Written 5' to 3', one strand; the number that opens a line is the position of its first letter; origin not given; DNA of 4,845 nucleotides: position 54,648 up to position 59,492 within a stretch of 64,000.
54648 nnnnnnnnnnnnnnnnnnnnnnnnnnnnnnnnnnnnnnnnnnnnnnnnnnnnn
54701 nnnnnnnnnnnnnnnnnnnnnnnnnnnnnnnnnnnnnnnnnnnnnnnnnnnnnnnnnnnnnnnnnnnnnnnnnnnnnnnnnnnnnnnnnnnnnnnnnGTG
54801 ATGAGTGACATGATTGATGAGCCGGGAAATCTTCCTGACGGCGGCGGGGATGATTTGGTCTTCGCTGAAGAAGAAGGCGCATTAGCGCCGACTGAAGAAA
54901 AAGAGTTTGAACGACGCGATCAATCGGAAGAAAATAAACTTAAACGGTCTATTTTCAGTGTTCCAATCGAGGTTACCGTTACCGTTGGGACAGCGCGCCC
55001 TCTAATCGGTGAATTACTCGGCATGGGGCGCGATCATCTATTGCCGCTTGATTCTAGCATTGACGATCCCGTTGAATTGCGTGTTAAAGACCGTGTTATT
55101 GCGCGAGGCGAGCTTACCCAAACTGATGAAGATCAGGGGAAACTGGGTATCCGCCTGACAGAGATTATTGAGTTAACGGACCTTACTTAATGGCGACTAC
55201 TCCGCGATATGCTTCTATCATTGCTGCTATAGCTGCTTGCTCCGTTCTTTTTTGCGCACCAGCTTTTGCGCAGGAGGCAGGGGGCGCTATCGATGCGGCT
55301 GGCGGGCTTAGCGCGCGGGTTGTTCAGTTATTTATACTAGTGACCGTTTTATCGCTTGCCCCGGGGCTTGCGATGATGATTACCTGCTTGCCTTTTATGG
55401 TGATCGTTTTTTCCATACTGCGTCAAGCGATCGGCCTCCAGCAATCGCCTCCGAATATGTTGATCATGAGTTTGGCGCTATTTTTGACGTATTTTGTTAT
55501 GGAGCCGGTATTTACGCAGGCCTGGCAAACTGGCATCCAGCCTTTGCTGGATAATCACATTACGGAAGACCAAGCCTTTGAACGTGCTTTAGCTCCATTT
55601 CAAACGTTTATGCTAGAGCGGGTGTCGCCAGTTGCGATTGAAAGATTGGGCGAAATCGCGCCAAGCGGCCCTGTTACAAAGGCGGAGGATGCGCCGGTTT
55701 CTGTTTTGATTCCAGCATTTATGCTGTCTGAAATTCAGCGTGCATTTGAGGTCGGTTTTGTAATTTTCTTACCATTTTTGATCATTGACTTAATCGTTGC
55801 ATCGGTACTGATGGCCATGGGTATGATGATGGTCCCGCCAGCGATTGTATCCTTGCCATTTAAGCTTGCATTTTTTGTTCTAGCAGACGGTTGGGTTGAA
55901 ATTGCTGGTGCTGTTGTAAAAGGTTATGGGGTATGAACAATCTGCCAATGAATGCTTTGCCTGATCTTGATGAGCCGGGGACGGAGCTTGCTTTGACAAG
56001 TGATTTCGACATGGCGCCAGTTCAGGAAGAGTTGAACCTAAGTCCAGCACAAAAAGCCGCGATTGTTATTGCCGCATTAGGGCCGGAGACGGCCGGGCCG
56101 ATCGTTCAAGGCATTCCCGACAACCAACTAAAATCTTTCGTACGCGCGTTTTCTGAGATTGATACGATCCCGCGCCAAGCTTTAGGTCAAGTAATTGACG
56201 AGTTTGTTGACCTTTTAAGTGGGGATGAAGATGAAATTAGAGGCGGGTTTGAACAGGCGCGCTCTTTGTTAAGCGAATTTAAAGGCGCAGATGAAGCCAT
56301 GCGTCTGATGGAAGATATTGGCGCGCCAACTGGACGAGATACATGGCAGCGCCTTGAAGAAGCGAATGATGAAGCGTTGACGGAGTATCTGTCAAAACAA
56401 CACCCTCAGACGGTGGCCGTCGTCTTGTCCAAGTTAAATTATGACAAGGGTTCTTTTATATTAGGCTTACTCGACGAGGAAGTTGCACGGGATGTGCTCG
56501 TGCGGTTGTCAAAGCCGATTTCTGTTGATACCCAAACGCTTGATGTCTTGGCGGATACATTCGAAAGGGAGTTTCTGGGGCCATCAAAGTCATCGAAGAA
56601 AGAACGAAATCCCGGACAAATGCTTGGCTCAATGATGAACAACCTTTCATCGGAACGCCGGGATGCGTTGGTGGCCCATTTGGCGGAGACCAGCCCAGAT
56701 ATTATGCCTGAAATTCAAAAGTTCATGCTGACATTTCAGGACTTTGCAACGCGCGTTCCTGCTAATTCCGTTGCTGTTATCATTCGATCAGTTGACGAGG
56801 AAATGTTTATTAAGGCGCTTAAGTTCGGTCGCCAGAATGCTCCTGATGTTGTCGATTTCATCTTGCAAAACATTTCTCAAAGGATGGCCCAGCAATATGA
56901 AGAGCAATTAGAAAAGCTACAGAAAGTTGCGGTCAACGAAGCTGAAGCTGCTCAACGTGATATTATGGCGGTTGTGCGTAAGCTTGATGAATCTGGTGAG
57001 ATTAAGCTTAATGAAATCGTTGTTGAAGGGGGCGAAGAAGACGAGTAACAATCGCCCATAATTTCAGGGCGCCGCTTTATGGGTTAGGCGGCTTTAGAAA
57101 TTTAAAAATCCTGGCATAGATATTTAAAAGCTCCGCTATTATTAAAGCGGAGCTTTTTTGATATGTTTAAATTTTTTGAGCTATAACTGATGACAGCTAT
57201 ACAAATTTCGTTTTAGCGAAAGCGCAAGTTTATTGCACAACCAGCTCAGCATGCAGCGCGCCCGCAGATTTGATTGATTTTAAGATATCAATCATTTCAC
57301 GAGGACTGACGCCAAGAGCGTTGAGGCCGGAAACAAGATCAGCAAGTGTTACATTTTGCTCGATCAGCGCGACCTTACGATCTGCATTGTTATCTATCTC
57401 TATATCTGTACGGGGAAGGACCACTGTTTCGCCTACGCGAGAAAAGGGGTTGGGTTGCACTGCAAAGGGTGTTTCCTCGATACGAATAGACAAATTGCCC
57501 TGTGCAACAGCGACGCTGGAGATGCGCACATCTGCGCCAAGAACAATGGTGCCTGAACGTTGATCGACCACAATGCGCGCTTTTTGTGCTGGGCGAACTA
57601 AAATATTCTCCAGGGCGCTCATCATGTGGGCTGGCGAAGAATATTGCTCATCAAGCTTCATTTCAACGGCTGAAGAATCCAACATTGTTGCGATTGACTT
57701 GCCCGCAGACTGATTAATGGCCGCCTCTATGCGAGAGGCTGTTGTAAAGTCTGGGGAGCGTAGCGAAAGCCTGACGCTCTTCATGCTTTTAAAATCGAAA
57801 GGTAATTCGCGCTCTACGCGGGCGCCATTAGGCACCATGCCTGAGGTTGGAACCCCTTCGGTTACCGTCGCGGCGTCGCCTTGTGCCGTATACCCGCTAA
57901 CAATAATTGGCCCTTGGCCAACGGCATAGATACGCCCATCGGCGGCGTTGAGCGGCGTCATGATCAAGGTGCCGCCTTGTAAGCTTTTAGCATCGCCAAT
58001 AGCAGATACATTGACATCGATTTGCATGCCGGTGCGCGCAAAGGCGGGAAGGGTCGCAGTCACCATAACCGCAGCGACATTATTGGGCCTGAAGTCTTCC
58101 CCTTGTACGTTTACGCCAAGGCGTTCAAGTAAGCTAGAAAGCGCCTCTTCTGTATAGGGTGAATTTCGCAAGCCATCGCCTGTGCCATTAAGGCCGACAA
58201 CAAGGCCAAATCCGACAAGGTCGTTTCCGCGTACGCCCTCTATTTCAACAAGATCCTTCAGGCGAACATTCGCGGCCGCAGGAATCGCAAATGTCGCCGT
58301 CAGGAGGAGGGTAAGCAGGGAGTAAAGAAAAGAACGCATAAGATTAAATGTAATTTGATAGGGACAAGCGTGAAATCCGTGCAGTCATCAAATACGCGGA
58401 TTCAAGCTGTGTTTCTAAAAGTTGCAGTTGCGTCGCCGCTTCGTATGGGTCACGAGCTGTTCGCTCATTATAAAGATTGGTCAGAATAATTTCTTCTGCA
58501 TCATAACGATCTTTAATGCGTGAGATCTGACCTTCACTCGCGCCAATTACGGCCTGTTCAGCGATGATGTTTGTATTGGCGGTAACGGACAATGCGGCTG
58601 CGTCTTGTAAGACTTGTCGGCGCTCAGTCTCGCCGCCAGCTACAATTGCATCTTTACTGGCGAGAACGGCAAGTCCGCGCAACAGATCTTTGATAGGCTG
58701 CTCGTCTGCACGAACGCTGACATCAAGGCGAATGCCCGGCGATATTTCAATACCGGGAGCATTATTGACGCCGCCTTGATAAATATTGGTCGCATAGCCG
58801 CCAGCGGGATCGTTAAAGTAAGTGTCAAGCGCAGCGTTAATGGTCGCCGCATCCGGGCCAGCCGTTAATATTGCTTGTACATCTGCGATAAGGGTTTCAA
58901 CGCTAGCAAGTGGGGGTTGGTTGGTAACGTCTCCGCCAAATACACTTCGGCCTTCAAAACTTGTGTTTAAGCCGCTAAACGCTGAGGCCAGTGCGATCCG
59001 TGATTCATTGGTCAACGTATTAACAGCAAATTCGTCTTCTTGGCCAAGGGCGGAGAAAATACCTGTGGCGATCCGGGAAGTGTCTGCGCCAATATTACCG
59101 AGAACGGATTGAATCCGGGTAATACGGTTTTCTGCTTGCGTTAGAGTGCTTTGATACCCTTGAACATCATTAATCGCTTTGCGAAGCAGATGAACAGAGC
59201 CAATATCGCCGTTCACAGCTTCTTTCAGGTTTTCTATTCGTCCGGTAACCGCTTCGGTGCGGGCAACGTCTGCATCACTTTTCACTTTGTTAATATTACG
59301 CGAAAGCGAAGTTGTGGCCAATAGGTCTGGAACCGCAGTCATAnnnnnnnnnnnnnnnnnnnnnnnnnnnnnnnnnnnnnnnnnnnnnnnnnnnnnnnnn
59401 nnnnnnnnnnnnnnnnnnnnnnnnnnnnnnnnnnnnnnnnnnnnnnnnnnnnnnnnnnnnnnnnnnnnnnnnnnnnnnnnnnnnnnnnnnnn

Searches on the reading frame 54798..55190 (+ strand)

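Call 14: search_protein_families(library=pfam, proteins=[window:54798-55190:+], max_evalue=0.001)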
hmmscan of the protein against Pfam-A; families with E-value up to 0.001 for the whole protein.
window:54798-55190:+ (130 aa): 1 family
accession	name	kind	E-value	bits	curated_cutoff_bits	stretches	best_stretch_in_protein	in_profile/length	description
PF01052.25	FliMN_C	-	3.1e-16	59.5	23.8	1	52-124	3-72/73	Type III flagellar switch regulator (C-ring) FliN C-term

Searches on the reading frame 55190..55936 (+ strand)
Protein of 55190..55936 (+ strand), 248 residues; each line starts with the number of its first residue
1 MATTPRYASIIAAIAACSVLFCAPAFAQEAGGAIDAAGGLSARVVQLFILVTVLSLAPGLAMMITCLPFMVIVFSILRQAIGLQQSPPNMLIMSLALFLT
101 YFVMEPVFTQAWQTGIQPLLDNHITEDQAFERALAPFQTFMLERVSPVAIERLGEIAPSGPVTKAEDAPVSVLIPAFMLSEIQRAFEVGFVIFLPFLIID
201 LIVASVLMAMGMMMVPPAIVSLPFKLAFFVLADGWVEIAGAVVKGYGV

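Call 14: search_protein_families(library=pfam, proteins=[window:55190-55936:+], max_evalue=0.001)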
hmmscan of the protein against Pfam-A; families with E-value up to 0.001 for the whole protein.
window:55190-55936:+ (248 aa): 1 family
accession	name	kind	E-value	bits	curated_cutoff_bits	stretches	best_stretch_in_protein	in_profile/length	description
PF00813.25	FliP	-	2e-70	237.1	26.9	1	50-240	1-189/191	FliP family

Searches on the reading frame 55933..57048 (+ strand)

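Call 14: search_protein_families(library=pfam, proteins=[window:55933-57048:+], max_evalue=0.001)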
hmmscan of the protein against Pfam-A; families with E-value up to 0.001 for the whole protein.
window:55933-57048:+ (371 aa): 4 families
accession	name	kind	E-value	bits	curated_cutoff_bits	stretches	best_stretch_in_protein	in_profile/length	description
PF01706.21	FliG_C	-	7.7e-22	78.1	23.3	1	249-359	2-108/108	FliG C-terminal domain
PF14842.11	FliG_N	-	8.7e-22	78.1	25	1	35-138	1-104/104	FliG N-terminal domain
PF14841.11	FliG_M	-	2e-21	76.4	25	1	147-216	2-71/76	FliG middle domain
PF03448.22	MgtE_N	-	0.00025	22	25.9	0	157-194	2-39/102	MgtE intracellular N domain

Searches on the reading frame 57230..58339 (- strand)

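Call 14: search_protein_families(library=pfam, proteins=[window:57230-58339:-], max_evalue=0.001)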
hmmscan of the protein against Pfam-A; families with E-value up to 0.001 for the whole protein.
window:57230-58339:- (369 aa): 1 family
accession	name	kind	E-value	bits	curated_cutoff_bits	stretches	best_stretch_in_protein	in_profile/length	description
PF02119.21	FlgI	-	1.3e-134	448.9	25.3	1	26-368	1-343/343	Flagellar P-ring protein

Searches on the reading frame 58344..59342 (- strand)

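Call 14: search_protein_families(library=pfam, proteins=[window:58344-59342:-], max_evalue=0.001)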
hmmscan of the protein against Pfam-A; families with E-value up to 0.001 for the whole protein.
window:58344-59342:- (332 aa): 1 family
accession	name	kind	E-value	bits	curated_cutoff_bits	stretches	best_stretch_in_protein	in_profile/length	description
PF00700.27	Flagellin_C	-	9.2e-06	26.3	23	1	254-331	6-85/86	Bacterial flagellin C-terminal helical region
